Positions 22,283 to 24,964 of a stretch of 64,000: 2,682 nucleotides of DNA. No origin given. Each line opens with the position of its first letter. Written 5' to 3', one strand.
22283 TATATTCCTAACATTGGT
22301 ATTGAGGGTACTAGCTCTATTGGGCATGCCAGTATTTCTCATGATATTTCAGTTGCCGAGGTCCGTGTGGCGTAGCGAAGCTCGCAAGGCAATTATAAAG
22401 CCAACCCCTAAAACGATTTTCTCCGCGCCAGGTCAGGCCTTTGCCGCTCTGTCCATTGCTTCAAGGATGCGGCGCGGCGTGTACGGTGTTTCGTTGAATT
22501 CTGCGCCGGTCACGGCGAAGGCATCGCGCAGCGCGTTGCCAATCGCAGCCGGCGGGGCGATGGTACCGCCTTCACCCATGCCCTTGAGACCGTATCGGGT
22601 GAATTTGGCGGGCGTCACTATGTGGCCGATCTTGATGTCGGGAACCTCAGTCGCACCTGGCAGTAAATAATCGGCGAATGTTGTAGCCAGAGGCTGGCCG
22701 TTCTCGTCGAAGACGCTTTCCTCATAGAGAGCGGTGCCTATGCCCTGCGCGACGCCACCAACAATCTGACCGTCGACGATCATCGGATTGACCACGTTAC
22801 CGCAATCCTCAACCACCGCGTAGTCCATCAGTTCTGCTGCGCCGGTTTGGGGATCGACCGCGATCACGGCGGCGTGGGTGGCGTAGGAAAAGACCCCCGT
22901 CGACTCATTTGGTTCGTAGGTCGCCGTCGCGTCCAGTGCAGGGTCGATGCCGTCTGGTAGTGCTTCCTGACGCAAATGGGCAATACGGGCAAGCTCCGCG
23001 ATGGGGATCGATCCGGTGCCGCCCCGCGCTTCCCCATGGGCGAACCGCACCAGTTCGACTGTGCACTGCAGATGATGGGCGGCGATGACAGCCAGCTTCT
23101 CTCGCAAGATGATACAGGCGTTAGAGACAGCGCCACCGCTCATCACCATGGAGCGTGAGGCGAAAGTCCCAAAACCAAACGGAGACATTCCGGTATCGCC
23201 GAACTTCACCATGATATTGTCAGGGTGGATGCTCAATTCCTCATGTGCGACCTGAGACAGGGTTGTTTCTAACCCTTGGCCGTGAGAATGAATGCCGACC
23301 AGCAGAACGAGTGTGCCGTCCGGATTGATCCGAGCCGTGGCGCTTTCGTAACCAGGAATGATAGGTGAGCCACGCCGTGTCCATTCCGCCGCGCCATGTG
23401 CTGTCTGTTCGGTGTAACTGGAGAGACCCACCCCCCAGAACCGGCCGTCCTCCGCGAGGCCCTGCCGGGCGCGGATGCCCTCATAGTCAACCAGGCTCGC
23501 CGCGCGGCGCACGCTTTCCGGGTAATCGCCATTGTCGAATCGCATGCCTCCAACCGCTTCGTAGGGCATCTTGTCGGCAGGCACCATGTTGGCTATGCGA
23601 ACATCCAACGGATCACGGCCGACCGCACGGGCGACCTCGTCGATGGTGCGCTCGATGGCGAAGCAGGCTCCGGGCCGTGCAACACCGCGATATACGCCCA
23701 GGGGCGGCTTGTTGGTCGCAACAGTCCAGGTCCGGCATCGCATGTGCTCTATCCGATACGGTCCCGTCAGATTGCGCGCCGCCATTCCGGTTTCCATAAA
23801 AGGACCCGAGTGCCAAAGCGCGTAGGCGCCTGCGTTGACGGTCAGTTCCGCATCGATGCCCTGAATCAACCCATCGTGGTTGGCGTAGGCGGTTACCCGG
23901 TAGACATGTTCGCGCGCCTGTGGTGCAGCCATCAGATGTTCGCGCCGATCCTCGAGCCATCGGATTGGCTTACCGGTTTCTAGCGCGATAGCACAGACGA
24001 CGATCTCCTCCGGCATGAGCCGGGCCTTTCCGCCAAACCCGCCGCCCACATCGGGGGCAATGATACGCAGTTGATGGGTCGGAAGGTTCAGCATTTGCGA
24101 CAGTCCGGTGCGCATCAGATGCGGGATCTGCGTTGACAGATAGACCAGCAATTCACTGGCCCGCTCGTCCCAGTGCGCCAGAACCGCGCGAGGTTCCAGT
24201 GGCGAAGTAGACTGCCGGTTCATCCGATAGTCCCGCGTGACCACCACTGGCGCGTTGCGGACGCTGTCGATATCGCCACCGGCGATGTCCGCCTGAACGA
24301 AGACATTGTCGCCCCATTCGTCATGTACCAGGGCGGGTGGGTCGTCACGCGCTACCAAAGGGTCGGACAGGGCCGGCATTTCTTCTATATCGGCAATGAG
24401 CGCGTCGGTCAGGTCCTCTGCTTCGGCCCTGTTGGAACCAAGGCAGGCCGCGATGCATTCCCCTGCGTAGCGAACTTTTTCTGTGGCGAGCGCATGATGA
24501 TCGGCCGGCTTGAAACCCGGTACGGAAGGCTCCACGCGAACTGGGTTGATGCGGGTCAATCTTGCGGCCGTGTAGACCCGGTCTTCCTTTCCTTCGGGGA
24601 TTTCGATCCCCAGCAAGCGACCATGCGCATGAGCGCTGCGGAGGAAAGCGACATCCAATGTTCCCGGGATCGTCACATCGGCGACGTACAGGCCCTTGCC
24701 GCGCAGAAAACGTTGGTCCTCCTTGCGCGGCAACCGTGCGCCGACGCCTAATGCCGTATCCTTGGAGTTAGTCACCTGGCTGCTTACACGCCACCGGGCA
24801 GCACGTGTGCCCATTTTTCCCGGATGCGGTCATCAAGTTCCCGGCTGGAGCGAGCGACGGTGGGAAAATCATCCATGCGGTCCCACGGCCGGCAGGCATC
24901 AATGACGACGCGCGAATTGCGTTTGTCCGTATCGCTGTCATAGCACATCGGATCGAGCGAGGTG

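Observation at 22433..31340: Seven-gene operon interleaving two complete CoxM/S/L-type molybdenum hydroxylases with a UbiD (prFMN) decarboxylase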

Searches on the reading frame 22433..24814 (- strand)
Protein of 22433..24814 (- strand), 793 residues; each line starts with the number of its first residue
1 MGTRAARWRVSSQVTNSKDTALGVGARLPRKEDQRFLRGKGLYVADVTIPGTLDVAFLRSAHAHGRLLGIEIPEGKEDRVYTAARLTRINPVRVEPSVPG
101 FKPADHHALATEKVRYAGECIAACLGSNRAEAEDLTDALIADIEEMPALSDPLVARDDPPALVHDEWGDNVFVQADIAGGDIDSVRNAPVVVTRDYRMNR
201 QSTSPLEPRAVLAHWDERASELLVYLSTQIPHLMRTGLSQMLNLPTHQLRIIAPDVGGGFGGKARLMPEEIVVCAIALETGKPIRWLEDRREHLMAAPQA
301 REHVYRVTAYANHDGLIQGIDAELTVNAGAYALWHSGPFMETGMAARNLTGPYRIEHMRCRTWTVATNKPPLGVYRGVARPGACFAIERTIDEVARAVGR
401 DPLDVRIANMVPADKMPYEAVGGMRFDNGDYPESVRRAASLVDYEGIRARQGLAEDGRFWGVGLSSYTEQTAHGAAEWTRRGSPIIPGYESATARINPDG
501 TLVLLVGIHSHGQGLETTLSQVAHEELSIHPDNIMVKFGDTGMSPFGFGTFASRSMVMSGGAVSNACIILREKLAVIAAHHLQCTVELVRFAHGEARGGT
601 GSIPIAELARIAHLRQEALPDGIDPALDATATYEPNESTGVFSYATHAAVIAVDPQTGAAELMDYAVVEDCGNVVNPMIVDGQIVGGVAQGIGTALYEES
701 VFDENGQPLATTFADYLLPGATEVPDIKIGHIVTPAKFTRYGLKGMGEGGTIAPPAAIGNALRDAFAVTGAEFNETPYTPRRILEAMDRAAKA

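Call 3: search_protein_families(library=pfam, proteins=[window:22433-24814:-])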
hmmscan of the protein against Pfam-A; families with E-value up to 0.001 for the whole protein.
window:22433-24814:- (793 aa): 3 families
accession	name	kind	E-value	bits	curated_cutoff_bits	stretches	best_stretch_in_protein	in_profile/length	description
PF20256.3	MoCoBD_2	-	1.5e-77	261.3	27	1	438-725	2-283/283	Molybdopterin cofactor-binding domain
PF02738.23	MoCoBD_1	-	2.8e-73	246.5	27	1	163-410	1-244/244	Molybdopterin cofactor-binding domain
PF01315.27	Ald_Xan_dh_C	-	3.2e-09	37.5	31.3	1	39-137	2-100/110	Aldehyde oxidase and xanthine dehydrogenase, a/b hammerhead domain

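Call 4: search_protein_families(library=ncbifam, proteins=[window:22433-24814:-])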
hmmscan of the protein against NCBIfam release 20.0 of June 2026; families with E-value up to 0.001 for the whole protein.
window:22433-24814:- (793 aa): 13 families
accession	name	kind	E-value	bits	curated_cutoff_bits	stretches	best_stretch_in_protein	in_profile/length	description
NF041018.1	glyceraldDH_alpha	equivalog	8.2e-162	540.3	790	1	24-783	3-740/741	glyceraldehyde dehydrogenase subunit alpha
NF040766.1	CODH_aero_grp5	exception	4.2e-154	514.7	950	2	24-597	5-576/785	aerobic carbon-monoxide dehydrogenase large subunit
TIGR02416.1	CO_dehy_Mo_lg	equivalog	1.2e-133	446.9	991.15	1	32-785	1-769/770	aerobic carbon-monoxide dehydrogenase large subunit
NF043082.1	XdhA_XDHase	equivalog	1.8e-103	347.1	780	1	24-790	1-755/758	xanthine dehydrogenase subunit XdhA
TIGR03194.1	4hydrxCoA_A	equivalog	4.1e-99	333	994.55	1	38-787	11-746/746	4-hydroxybenzoyl-CoA reductase subunit alpha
NF007426.0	PRK09970.1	equivalog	2.8e-95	320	916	1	24-788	6-756/761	xanthine dehydrogenase molybdenum-binding subunit XdhA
TIGR03196.1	pucD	equivalog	2.8e-88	297.2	783.65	1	37-778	16-749/763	xanthine dehydrogenase subunit D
NF045668.1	pterin_aldehy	equivalog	9.6e-69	232.4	1100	1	104-787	264-904/905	molybdopterin-dependent aldehyde oxidoreductase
TIGR03311.1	Se_dep_XDH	equivalog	1.4e-68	231.8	830.45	3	17-417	154-548/848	selenium-dependent xanthine dehydrogenase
TIGR02965.1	xanthine_xdhB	equivalog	5.1e-64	216.7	849.5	2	32-412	9-377/758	xanthine dehydrogenase molybdopterin binding subunit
TIGR03313.1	Se_sel_red_Mo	hypoth_equivalog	3.6e-62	210.3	1101.9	1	180-788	362-950/951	molybdopterin-dependent oxidoreductase Mo/Fe-S-binding subunit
NF041671.1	peri_hyde_PaoC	equivalog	1.9e-48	165.4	1180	1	176-789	162-733/735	aldehyde oxidoreductase molybdenum-binding subunit PaoC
TIGR02969.1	mam_aldehyde_ox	subfamily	5e-30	103.8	1912.3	1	191-767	730-1280/1330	aldehyde oxidase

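Call 15: search_solved_structures(query=window:22433-24814:-, max_evalue=1e-30)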
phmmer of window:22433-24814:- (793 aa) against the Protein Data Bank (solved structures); distinct sequences matched with E-value up to 1e-30: 21.
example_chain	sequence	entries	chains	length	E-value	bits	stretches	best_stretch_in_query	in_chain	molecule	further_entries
1t3q_B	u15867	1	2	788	3.2e-137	462.2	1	23-787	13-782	quinoline 2-oxidoreductase large subunit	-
8uem_A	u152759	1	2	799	1.2e-131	443.8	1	26-790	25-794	Carbon monoxide dehydrogenase (Large chain), CoxL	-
1ffu_B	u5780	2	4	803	2.5e-107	363.3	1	18-787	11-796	CUTL, MOLYBDOPROTEIN OF CARBON MONOXIDE DEHYDROGENASE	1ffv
1n5w_B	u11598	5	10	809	1.1e-105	357.9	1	20-783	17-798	Carbon monoxide dehydrogenase large chain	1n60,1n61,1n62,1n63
1zxi_B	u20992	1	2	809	1.5e-105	357.5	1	20-783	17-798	Carbon monoxide dehydrogenase large chain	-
7dqx_A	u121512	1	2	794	7.5e-103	348.5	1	23-785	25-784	6-hydroxypseudooxynicotine dehydrogenase complex subunit gamma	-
4zoh_A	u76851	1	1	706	1e-94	321.6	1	24-764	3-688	Putative oxidoreductase molybdopterin-binding subunit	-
1rm6_A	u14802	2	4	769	2.7e-66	227.6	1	24-789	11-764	4-hydroxybenzoyl-CoA reductase alpha subunit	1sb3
1sij_A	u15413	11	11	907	6.7e-45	156.9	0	28-570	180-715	Aldehyde oxidoreductase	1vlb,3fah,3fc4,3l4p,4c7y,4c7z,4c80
2w55_B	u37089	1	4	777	6.2e-40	140.5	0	492-790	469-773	XANTHINE DEHYDROGENASE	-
1jro_B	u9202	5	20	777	6.9e-40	140.3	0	492-790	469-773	xanthine dehydrogenase, chain B | XANTHINE DEHYDROGENASE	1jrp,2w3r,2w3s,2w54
1dgj_A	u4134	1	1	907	7.3e-38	133.6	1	51-789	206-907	ALDEHYDE OXIDOREDUCTASE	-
3hrd_A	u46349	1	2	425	7.5e-37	130.3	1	36-410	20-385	Nicotinate dehydrogenase large molybdopterin subunit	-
28mb_A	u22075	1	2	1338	9.3e-34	120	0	36-579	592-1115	Aldehyde oxidase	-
4uhw_A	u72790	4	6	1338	9.3e-34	120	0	36-579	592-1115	ALDEHYDE OXIDASE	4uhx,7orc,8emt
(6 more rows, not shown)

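Call 43: search_solved_structures(query=window:22433-24814:-, max_evalue=1e-100, show_alignments=2)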
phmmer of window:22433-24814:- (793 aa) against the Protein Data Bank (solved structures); distinct sequences matched with E-value up to 1e-100: 6.
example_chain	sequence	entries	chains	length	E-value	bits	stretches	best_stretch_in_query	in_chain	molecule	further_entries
1t3q_B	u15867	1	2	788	3.2e-137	462.2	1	23-787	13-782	quinoline 2-oxidoreductase large subunit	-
8uem_A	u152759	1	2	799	1.2e-131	443.8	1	26-790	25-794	Carbon monoxide dehydrogenase (Large chain), CoxL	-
1ffu_B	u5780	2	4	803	2.5e-107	363.3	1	18-787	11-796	CUTL, MOLYBDOPROTEIN OF CARBON MONOXIDE DEHYDROGENASE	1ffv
1n5w_B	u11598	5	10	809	1.1e-105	357.9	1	20-783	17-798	Carbon monoxide dehydrogenase large chain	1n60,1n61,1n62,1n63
1zxi_B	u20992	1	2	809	1.5e-105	357.5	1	20-783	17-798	Carbon monoxide dehydrogenase large chain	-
7dqx_A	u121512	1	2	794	7.5e-103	348.5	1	23-785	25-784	6-hydroxypseudooxynicotine dehydrogenase complex subunit gamma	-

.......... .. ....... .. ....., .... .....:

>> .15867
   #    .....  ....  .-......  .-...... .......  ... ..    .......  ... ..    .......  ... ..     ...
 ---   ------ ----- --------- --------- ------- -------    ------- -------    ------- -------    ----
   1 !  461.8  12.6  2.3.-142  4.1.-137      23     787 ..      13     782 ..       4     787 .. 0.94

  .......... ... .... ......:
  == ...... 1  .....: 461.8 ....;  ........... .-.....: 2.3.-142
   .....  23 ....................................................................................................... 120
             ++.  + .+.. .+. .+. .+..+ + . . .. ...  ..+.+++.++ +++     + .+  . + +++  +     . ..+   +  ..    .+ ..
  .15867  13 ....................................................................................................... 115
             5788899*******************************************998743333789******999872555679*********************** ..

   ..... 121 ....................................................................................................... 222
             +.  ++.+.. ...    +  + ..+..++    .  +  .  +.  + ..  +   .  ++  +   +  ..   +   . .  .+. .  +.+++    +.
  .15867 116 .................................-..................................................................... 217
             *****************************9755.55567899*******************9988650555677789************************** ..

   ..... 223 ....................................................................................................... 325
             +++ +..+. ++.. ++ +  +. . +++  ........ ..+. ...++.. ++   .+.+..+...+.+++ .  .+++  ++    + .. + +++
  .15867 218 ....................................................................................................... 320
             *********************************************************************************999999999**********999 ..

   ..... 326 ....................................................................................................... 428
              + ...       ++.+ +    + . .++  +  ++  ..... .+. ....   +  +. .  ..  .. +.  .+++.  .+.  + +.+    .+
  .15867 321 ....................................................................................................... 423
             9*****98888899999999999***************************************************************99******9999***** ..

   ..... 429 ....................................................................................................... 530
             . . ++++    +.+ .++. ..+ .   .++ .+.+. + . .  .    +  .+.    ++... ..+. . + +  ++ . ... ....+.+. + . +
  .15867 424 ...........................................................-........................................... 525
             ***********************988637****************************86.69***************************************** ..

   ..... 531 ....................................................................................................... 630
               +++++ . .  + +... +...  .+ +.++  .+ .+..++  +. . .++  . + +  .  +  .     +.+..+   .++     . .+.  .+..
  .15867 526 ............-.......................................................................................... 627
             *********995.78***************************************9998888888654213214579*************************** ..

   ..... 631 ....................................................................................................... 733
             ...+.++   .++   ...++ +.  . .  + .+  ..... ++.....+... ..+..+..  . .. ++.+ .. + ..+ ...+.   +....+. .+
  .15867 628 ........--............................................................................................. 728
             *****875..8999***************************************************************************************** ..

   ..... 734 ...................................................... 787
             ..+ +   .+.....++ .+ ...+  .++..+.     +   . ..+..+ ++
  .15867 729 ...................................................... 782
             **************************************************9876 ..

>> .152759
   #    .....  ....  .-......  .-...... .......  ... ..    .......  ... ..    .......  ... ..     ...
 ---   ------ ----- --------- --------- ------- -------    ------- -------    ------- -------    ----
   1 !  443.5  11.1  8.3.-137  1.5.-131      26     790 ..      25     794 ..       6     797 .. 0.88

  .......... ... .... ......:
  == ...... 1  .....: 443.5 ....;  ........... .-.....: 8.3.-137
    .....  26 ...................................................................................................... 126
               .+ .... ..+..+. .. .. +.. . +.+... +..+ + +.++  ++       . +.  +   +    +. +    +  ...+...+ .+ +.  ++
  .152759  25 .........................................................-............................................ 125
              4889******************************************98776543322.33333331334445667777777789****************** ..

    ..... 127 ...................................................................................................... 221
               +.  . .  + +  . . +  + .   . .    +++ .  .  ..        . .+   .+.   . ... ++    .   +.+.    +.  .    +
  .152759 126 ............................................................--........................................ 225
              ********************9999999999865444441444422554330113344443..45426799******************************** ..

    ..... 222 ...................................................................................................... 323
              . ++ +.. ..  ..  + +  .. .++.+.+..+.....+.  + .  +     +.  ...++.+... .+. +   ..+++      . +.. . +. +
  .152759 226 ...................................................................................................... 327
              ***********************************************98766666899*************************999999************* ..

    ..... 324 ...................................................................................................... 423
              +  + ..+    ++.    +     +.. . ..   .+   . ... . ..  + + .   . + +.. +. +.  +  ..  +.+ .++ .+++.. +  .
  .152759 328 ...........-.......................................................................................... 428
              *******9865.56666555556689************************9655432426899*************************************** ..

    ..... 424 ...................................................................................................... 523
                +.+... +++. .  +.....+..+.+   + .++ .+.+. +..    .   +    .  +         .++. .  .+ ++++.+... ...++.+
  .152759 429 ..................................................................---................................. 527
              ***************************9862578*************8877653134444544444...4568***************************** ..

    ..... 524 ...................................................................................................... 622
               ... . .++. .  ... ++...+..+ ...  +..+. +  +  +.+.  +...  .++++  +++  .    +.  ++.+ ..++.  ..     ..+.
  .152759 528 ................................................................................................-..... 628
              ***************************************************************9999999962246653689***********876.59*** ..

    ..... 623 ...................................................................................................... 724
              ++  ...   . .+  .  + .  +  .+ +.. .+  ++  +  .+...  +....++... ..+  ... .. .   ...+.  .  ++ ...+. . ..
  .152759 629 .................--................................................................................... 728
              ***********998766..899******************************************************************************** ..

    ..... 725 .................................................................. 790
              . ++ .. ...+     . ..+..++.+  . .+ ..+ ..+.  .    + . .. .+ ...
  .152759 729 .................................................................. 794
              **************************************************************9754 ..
